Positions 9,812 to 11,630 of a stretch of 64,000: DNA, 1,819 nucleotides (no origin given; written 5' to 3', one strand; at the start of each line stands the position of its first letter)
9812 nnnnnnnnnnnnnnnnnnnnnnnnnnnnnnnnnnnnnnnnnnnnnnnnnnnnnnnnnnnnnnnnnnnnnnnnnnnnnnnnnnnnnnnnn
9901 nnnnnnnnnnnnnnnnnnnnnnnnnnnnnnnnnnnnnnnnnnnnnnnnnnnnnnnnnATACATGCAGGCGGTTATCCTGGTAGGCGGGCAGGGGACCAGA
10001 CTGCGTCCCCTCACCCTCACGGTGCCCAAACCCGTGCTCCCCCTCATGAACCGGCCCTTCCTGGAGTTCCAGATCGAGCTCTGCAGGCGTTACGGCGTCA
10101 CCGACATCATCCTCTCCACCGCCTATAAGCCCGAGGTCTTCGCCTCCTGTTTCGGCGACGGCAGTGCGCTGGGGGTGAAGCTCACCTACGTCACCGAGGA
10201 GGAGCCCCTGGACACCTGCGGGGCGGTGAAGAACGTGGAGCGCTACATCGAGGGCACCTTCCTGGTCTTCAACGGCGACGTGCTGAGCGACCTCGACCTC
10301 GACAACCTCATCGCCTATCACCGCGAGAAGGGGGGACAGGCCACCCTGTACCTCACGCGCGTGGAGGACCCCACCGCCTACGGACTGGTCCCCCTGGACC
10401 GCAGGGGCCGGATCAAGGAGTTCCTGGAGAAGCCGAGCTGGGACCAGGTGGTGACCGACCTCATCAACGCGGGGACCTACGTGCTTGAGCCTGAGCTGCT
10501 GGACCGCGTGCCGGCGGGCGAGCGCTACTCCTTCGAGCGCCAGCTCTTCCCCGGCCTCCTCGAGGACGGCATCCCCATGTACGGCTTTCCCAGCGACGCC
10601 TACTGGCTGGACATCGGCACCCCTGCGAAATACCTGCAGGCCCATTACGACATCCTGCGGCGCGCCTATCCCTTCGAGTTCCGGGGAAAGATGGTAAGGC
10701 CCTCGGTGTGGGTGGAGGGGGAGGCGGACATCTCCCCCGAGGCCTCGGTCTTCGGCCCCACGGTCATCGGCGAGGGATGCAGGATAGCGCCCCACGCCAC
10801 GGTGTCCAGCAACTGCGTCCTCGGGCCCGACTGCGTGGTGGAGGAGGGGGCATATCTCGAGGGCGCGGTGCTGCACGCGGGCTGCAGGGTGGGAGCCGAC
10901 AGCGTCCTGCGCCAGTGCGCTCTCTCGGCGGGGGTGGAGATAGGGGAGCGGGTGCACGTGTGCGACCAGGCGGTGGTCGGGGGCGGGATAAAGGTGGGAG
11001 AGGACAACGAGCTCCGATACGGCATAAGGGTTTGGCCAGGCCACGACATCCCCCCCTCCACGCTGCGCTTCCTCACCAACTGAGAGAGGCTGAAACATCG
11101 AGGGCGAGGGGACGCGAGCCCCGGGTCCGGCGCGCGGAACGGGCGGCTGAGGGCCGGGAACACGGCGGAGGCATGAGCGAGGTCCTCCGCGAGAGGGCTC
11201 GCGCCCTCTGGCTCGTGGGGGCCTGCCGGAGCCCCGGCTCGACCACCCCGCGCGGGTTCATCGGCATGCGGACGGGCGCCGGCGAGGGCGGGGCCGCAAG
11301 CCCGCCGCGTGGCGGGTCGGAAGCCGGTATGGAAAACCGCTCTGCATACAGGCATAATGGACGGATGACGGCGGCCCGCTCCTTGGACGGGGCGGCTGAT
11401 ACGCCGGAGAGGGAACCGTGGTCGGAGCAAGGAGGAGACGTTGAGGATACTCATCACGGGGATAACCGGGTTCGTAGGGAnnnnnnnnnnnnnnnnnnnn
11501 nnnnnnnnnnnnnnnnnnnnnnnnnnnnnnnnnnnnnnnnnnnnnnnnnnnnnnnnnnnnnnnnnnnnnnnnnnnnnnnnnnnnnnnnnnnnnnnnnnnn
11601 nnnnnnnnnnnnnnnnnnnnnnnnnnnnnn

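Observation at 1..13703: Cell-surface glycosylation locus with a predicted GDP-D-rhamnose branch and a three-component (GtrB-like GT2 + GT-C) transfer system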

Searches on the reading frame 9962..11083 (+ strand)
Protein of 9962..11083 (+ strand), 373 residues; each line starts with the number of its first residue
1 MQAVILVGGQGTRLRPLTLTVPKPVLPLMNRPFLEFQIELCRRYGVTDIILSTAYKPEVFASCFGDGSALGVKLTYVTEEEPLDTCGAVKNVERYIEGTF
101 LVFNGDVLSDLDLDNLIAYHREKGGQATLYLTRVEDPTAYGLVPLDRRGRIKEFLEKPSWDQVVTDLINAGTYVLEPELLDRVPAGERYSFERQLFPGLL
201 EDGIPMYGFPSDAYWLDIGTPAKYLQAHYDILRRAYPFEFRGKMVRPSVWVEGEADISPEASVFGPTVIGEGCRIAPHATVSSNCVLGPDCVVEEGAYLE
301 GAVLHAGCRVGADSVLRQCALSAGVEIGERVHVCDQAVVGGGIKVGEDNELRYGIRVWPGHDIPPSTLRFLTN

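Call 3: search_protein_families(library=pfam, proteins=[window:9962-11083:+], max_evalue=0.01)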
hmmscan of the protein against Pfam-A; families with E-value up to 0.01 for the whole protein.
window:9962-11083:+ (373 aa): 7 families
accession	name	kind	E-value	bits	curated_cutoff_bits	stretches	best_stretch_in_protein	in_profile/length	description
PF00483.29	NTP_transferase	-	3.3e-51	174.7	21.2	1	3-232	2-243/245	Nucleotidyl transferase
PF25084.1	LbH_EIF2B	-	7e-15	55.4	54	1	248-349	3-103/105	EIF2B subunit epsilon LbH domain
PF00132.30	Hexapep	-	1.3e-13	50.5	27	1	266-300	1-35/36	Bacterial transferase hexapeptide (six repeats)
PF12804.13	NTP_transf_3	-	5e-07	30.5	27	1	3-119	1-110/160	MobA-like NTP transferase domain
PF24894.1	Hexapep_GlmU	-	2.3e-06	28.1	23.3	1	267-333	19-83/104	GlmU-like, C-terminal hexapeptide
PF25087.1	GMPPB_C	-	0.00015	21.9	39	1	267-362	5-99/110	GMPPB C-terminal domain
PF07959.18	Fucose_pyrophosphorylase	-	0.002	17.6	34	1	279-338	284-346/418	Fucose pyrophosphorylase domain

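Call 5: search_protein_families(library=ncbifam, proteins=[window:9962-11083:+], max_evalue=0.01)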
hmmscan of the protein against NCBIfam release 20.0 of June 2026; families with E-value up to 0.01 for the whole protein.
window:9962-11083:+ (373 aa): 45 families (the best 25 are shown)
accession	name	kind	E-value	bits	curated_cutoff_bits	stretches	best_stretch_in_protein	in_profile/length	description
NF052502.1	man1P_GTase_Rv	exception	4.9e-118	394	440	2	1-332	1-329/352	mannose-1-phosphate guanylyltransferase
TIGR03992.1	Arch_glmU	subfamily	1.9e-58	198.2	292.1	2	1-293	1-293/393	bifunctional sugar-1-phosphate nucleotidylyltransferase/acetyltransferase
TIGR01208.1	rmlA_long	equivalog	4.9e-40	137.5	320.25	1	3-326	2-330/353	glucose-1-phosphate thymidylyltransferase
NF049965.1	GlMnHpPGnyltfHddC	equivalog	3e-37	128.4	300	1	1-225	1-215/221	D-glycero-D-manno-heptose 1-phosphate guanosyltransferase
TIGR02091.1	glgC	equivalog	7.5e-33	114.1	424.9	2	93-333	109-362/364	glucose-1-phosphate adenylyltransferase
NF045761.1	NAMPUrTaseMurU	equivalog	1.5e-32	113.3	250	1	1-225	1-221/226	N-acetylmuramate alpha-1-phosphate uridylyltransferase MurU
NF041173.1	Sug_nt_acttase_Thmprot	equivalog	3.3e-31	108.6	600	1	1-303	1-303/405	bifunctional sugar-1-phosphate nucleotidylyltransferase/acetyltransferase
NF003670.0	PRK05293.1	equivalog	1.1e-29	103.6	470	2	92-337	113-362/382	glucose-1-phosphate adenylyltransferase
NF041313.1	UDPGP_AglF_Halo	equivalog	6.2e-29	101.1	400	1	1-181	1-180/234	UTP--glucose-1-phosphate uridylyltransferase AglF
TIGR02623.1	G1P_cyt_trans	equivalog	1.6e-26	93.3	300.25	2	73-203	94-218/255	glucose-1-phosphate cytidylyltransferase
NF010935.0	PRK14355.1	equivalog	5.6e-25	87.9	718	2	2-181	5-184/459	bifunctional UDP-N-acetylglucosamine diphosphorylase/glucosamine-1-phosphate N-acetyltransferase GlmU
TIGR01173.1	glmU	equivalog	1e-24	87.2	366.85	2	1-182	1-179/452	bifunctional UDP-N-acetylglucosamine diphosphorylase/glucosamine-1-phosphate N-acetyltransferase GlmU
NF002023.0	PRK00844.1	subfamily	6.3e-23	81.3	458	2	99-333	120-381/408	glucose-1-phosphate adenylyltransferase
NF002772.0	PRK02862.1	equivalog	4.5e-21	75.1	537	2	97-348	116-389/429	glucose-1-phosphate adenylyltransferase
NF010934.1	PRK14354.1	equivalog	4.7e-21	74.8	450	2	3-180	2-177/447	bifunctional UDP-N-acetylglucosamine diphosphorylase/glucosamine-1-phosphate N-acetyltransferase GlmU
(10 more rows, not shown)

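Call 99: search_solved_structures(query=window:9962-11083:+, max_evalue=1e-20)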
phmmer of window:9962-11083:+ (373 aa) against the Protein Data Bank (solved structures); distinct sequences matched with E-value up to 1e-20: 12.
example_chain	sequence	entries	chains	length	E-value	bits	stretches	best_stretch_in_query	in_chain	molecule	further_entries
8x7s_B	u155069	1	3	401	2.6e-59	204.5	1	1-315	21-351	UTP--glucose-1-phosphate uridylyltransferase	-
7whr_B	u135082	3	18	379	2.7e-58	201.2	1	1-364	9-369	Nucleotidyl transferase family protein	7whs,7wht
8yre_D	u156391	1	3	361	1.7e-52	182.1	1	1-345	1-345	Mannose-1-phosphate guanylyltransferase 1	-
7x8j_A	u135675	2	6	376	1.7e-52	182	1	1-345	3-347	Mannose-1-phosphate guanylyltransferase 1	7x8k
7d72_K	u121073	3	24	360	2.1e-49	171.9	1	1-361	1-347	Mannose-1-phosphate guanyltransferase beta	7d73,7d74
6jq8_A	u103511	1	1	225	9.7e-31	110.4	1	3-227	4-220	Putative 6-deoxy-D-mannoheptose pathway protein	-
5xhw_A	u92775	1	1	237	9.9e-31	110.4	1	3-227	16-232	Putative 6-deoxy-D-mannoheptose pathway protein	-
5z09_A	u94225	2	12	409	4.9e-25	91.7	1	1-324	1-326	Dual sugar-1-phosphate nucleotidylyltransferase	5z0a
2ggo_A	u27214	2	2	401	3.2e-24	89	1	1-324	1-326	401aa long hypothetical glucose-1-phosphate thymidylyltransferase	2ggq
7d72_A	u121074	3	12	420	7.1e-23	84.5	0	2-203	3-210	Mannose-1-phosphate guanyltransferase alpha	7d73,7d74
4y7t_A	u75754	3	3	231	1.6e-22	83.3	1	1-235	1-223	Nucleotidyl transferase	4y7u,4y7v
8hhd_A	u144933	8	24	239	2.7e-21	79.3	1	1-221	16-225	Nucleotidyl transferase | N-acetylmuramate alpha-1-phosphate uridylyltransferase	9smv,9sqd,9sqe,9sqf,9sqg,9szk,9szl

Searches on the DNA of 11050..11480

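Call 66: search_rna_families(source=window, start=11050, end=11480, threshold=evalue, max_evalue=1)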
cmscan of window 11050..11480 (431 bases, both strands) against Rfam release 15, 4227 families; matches with E-value up to 1: 0.
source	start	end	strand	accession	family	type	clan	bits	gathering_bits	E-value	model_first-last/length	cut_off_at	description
